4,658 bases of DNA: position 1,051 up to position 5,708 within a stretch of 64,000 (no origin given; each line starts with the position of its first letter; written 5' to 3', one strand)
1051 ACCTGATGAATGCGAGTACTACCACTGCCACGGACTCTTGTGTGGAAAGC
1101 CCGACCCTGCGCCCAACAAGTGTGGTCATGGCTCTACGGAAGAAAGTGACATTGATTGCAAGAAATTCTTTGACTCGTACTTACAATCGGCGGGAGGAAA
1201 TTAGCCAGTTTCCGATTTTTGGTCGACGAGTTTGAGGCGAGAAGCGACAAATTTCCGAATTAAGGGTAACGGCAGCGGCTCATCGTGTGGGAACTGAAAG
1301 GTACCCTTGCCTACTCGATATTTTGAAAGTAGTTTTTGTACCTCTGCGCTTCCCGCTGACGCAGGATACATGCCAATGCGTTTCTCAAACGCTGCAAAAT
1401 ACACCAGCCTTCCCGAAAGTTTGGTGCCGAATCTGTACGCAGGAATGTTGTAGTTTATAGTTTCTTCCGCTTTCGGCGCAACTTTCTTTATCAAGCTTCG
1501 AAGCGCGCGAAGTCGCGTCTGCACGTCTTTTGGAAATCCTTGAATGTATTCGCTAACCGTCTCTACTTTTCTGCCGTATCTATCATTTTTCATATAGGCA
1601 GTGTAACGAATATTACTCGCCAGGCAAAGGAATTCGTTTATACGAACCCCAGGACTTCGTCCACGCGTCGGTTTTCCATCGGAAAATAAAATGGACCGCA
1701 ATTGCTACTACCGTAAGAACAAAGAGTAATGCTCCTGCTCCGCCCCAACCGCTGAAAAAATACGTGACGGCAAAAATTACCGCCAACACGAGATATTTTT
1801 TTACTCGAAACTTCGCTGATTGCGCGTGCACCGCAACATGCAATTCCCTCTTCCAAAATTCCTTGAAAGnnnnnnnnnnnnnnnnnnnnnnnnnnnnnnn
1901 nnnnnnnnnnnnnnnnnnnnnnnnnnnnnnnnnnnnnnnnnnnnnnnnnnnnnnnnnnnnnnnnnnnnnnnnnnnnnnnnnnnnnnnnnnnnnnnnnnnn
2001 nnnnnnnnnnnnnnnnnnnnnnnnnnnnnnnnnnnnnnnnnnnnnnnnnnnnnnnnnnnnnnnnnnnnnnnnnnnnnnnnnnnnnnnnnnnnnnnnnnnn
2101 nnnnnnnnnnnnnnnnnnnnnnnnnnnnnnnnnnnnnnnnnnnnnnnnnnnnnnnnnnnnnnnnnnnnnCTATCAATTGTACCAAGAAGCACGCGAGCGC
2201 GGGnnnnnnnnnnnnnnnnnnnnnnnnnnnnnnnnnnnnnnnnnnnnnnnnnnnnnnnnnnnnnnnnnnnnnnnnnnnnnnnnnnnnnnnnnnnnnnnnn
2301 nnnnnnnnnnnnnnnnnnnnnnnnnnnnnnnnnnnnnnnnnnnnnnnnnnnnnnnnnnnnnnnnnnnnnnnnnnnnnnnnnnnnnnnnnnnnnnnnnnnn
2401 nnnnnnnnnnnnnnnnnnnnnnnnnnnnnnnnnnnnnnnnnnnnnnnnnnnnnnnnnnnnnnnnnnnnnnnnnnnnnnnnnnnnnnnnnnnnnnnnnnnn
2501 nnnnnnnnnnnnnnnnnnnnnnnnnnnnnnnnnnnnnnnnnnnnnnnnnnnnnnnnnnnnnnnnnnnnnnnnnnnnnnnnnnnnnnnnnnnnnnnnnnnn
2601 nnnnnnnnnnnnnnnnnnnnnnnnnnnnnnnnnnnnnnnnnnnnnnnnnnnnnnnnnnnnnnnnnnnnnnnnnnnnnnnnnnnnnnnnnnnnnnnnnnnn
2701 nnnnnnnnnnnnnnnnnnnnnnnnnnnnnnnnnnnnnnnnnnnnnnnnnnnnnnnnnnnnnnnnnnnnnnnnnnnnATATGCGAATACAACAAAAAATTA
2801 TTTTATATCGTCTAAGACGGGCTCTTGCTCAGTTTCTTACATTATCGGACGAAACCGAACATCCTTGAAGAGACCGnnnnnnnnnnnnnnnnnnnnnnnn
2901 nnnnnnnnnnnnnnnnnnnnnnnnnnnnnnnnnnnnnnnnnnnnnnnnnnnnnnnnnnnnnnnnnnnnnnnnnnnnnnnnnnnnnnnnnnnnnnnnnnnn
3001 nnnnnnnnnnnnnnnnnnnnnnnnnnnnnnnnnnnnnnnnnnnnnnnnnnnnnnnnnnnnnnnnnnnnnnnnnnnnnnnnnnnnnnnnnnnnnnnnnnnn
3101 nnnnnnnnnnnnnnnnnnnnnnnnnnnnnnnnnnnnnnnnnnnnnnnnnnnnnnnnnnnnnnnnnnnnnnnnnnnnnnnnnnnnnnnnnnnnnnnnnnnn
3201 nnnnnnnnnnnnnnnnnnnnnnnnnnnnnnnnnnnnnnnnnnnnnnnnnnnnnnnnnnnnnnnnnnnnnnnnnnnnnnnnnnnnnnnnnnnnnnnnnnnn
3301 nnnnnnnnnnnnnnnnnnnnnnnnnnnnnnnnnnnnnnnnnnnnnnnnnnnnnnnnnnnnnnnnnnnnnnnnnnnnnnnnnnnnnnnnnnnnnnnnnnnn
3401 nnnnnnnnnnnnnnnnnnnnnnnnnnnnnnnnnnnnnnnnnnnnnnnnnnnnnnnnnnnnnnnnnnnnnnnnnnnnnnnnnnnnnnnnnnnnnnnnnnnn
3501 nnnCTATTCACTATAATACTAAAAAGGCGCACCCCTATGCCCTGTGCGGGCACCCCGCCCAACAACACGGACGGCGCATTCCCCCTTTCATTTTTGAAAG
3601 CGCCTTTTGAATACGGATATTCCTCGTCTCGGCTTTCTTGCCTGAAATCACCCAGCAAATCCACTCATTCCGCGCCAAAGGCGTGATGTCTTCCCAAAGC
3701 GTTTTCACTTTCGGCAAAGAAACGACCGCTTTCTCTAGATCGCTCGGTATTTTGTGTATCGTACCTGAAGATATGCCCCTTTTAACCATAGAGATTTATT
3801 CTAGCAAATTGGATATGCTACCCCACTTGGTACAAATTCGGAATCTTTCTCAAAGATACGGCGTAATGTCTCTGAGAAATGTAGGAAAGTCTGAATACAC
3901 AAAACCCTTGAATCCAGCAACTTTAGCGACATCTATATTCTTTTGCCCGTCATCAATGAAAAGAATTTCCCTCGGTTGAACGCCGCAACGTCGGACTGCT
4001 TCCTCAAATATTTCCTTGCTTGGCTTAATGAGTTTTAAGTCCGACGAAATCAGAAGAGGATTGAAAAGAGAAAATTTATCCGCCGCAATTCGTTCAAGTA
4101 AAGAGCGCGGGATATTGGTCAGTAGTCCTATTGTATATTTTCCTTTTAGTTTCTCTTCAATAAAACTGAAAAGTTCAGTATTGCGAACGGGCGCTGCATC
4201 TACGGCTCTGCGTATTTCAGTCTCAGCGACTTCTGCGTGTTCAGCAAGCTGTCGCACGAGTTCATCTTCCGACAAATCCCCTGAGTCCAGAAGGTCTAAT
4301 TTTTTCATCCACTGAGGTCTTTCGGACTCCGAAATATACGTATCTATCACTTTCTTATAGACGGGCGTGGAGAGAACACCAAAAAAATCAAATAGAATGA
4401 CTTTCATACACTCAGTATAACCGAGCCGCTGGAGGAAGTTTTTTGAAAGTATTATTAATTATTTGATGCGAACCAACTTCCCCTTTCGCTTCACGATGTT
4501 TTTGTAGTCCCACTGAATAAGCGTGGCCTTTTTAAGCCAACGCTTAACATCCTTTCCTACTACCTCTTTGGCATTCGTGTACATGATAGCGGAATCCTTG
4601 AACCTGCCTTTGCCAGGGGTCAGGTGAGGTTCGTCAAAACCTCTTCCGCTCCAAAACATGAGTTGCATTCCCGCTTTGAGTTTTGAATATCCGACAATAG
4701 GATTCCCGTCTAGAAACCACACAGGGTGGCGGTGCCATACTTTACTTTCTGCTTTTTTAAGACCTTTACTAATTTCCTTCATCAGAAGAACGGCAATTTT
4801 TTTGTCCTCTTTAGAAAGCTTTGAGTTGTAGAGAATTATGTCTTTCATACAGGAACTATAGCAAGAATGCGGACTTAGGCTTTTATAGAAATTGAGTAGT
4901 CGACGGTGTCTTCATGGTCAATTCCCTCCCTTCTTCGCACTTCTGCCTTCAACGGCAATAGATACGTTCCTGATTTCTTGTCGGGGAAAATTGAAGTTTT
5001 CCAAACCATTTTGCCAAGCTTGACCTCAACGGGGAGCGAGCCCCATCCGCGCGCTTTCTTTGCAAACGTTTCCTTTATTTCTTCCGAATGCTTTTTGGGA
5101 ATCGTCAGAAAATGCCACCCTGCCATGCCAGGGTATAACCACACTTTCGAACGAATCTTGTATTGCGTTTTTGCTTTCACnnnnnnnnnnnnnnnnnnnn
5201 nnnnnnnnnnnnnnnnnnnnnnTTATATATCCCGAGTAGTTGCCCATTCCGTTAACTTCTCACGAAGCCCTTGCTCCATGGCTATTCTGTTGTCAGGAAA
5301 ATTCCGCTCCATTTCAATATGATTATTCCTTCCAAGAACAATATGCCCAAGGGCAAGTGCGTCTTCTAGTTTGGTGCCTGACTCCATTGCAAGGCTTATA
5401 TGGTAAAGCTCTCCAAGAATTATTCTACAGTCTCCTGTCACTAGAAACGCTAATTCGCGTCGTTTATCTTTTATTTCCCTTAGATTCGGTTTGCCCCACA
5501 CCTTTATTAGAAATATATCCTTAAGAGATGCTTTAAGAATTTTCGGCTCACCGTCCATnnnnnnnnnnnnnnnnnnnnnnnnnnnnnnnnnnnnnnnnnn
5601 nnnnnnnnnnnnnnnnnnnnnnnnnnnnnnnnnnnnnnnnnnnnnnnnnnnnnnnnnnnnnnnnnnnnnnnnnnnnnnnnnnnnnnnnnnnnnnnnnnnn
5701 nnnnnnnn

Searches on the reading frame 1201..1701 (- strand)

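Call 7: search_protein_families(library=pfam, proteins=[window:1201-1701:-], max_evalue=0.01)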
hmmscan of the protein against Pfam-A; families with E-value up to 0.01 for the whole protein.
window:1201-1701:- (166 aa): 1 family
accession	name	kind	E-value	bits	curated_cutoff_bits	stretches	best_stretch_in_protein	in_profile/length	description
PF08818.16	DUF1801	-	2.4e-13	50.7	27.2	1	61-154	2-83/85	Domain of unknown function (DU1801)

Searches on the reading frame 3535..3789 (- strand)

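Call 7: search_protein_families(library=pfam, proteins=[window:3535-3789:-], max_evalue=0.01)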
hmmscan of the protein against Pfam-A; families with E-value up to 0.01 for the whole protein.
window:3535-3789:- (84 aa): 1 family
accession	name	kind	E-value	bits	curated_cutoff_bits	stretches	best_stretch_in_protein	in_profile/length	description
PF13376.11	OmdA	-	4.1e-15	55.9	25.6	1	13-68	3-58/60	Bacteriocin-protection, YdeI or OmpD-Associated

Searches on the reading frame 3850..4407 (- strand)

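Call 7: search_protein_families(library=pfam, proteins=[window:3850-4407:-], max_evalue=0.01)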
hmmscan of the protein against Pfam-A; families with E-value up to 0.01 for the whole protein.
window:3850-4407:- (185 aa): 3 families
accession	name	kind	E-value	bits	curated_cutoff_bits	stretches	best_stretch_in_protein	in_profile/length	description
PF00702.32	Hydrolase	-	4.9e-15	56.9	26.4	1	1-165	1-191/191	haloacid dehalogenase-like hydrolase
PF13419.12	HAD_2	-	9.9e-10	39.2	23.8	1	4-167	1-174/178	Haloacid dehalogenase-like hydrolase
PF13242.12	Hydrolase_like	-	0.0031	17.8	22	1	128-169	4-46/75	HAD-hyrolase-like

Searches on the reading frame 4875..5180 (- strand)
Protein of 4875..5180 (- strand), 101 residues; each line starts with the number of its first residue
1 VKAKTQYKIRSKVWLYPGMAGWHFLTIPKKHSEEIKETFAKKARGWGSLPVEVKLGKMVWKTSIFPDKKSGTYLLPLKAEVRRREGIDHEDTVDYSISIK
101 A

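Call 7: search_protein_families(library=pfam, proteins=[window:4875-5180:-], max_evalue=0.01)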
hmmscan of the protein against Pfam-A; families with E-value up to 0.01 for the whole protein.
window:4875-5180:- (101 aa): 1 family
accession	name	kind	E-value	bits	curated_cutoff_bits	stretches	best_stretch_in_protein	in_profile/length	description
PF08922.17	DUF1905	-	5.9e-24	84.4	24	1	11-95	3-79/81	Domain of unknown function (DUF1905)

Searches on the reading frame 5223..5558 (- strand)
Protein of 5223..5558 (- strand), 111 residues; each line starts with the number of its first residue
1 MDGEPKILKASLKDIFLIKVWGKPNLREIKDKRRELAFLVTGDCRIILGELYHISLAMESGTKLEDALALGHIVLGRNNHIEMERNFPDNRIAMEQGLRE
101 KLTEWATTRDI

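Call 7: search_protein_families(library=pfam, proteins=[window:5223-5558:-], max_evalue=0.01)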
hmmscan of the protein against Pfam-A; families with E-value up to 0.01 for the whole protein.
window:5223-5558:- (111 aa): 0 families

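Call 18: find_encoding_contigs(protein=window:5223-5558:-, flank=10000, max_places=10)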
Protein window:5223-5558:- (111 aa): 2 contigs read that carry it; 2 places shown.
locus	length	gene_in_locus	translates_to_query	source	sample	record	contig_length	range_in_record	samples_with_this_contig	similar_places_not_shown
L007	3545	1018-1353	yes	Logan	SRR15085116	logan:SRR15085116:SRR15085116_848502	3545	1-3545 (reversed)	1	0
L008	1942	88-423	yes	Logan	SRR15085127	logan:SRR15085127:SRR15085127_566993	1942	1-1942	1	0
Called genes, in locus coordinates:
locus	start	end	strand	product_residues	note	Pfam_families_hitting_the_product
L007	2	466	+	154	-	?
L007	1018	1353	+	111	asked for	-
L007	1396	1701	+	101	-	PF08922:DUF1905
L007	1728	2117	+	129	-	-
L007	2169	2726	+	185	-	PF00702:Hydrolase, PF13419:HAD_2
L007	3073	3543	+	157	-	?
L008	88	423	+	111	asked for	-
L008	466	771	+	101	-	PF08922:DUF1905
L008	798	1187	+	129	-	-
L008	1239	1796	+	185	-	PF00702:Hydrolase, PF13419:HAD_2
